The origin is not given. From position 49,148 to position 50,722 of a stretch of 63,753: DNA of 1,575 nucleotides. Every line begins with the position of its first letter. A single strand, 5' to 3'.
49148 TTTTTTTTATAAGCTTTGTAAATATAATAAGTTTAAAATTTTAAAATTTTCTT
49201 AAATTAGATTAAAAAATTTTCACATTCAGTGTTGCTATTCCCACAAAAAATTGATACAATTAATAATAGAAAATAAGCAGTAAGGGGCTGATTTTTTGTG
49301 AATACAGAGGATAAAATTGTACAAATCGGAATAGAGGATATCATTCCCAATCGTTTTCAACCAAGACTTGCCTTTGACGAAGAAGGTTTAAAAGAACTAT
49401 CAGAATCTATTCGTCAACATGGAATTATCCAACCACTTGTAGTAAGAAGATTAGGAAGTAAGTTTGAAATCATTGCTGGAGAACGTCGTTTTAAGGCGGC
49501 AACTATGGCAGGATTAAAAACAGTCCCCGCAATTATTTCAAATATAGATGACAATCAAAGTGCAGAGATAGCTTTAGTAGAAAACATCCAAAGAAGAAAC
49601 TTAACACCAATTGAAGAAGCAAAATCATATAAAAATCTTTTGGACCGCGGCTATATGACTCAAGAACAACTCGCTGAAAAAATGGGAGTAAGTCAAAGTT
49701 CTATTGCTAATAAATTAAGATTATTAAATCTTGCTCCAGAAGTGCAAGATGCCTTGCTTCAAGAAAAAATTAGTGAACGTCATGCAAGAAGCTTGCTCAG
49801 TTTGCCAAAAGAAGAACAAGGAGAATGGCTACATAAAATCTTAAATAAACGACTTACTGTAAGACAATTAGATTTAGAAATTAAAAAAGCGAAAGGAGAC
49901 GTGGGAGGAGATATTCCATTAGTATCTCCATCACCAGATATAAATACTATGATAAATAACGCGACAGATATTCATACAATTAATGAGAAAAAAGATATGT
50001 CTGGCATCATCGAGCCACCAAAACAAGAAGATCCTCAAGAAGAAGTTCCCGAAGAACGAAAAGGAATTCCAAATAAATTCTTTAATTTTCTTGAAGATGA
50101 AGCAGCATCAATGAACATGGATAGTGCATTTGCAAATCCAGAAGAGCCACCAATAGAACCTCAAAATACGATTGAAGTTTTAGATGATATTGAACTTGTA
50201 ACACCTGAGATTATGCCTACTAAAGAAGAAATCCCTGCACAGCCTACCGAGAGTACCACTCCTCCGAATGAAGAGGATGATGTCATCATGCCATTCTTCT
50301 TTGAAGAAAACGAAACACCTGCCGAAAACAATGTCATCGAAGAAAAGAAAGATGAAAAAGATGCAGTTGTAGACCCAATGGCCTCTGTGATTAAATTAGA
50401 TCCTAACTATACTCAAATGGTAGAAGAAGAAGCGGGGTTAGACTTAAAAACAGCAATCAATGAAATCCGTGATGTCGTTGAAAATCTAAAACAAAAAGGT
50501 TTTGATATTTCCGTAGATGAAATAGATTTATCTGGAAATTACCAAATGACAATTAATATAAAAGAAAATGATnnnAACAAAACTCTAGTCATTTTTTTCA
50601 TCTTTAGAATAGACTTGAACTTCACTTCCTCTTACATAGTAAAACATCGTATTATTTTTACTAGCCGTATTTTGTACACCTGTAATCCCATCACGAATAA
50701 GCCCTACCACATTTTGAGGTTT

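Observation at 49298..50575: The only ParB-family gene here looks Noc-type, lacks the N-terminal membrane helix and carries a ~170-aa acidic/Pro-rich insertion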

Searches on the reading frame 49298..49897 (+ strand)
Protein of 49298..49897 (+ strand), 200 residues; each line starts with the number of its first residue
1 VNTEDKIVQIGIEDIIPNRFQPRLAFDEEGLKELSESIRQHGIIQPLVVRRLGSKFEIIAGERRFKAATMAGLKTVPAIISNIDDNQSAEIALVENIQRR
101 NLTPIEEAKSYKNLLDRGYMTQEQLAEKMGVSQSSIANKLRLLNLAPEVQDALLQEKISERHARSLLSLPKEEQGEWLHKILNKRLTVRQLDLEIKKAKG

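Call 61: search_protein_families(library=ncbifam, proteins=[window:49298-49897:+], max_evalue=1e-10)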
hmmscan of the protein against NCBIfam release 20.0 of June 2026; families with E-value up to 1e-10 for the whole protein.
seq(200 aa): 5 families
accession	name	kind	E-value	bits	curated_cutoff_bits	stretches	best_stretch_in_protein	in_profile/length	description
TIGR04285.1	nucleoid_noc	exception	1.7e-81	273.3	315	1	6-198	1-194/255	nucleoid occlusion protein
TIGR00180.1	parB_part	domain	1.1e-54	185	58.45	1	5-179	3-182/186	ParB/RepB/Spo0J family partition protein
TIGR03734.1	PRTRC_parB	hypoth_equivalog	8e-42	143.5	278.6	1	21-198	7-189/555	PRTRC system ParB family protein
TIGR03454.1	partition_RepB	equivalog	1.3e-19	70.8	201.5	1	5-145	62-203/325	plasmid partitioning protein RepB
NF010406.0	PRK13832.1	subfamily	1.5e-16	60.1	640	1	32-177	30-178/578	plasmid partitioning protein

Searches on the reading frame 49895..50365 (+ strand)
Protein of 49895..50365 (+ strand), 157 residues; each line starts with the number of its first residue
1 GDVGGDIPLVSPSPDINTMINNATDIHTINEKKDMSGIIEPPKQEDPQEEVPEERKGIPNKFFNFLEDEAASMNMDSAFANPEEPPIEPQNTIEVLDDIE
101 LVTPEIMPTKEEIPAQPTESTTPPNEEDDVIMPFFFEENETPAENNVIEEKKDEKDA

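Call 24: search_protein_families(library=ncbifam, proteins=[window:49895-50365:+], max_evalue=10)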
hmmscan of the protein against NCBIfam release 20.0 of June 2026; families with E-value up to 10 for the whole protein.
seq(157 aa): 0 families

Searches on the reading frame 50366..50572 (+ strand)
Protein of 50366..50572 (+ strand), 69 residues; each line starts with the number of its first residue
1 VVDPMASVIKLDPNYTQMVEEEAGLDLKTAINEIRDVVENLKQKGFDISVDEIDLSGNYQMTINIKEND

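Call 24: search_protein_families(library=ncbifam, proteins=[window:50366-50572:+], max_evalue=10)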
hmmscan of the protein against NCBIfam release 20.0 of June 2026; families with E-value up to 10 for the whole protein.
seq(69 aa): 11 families
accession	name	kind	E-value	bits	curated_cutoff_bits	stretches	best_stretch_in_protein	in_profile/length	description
TIGR04285.1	nucleoid_noc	exception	0.00014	21.3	315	1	19-66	207-254/255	nucleoid occlusion protein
NF003627.0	PRK05265.1-5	equivalog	0.002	17.5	207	1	8-50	87-129/240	pyridoxine 5'-phosphate synthase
TIGR00559.1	pdxJ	equivalog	0.0028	17.2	192.75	1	8-50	86-128/239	pyridoxine 5'-phosphate synthase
NF003625.0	PRK05265.1-3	equivalog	0.0028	16.9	190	1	8-50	89-131/242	pyridoxine 5'-phosphate synthase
NF003623.0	PRK05265.1-1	equivalog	0.0079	15.6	347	1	9-50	91-132/243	pyridoxine 5'-phosphate synthase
TIGR01033.1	TIGR01033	subfamily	0.013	15.3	208.75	1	7-66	155-212/238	YebC/PmpR family DNA-binding transcriptional regulator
TIGR01166.1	cbiO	subfamily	0.014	14.8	211.8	1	5-51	138-183/190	cobalt ABC transporter, ATP-binding protein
NF010247.0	PRK13694.1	subfamily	0.019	14.7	94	1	28-50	29-51/83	hypothetical protein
NF009044.0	PRK12378.1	subfamily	0.026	14.2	196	1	6-64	151-209/239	YebC/PmpR family DNA-binding transcriptional regulator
TIGR04406.1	LPS_export_lptB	equivalog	0.047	13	240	1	5-52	146-192/239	LPS export ABC transporter ATP-binding protein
TIGR03798.1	leader_Nif11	subfamily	0.068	13.4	32.3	1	30-54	25-49/68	Nif11-like leader peptide family RiPP precursor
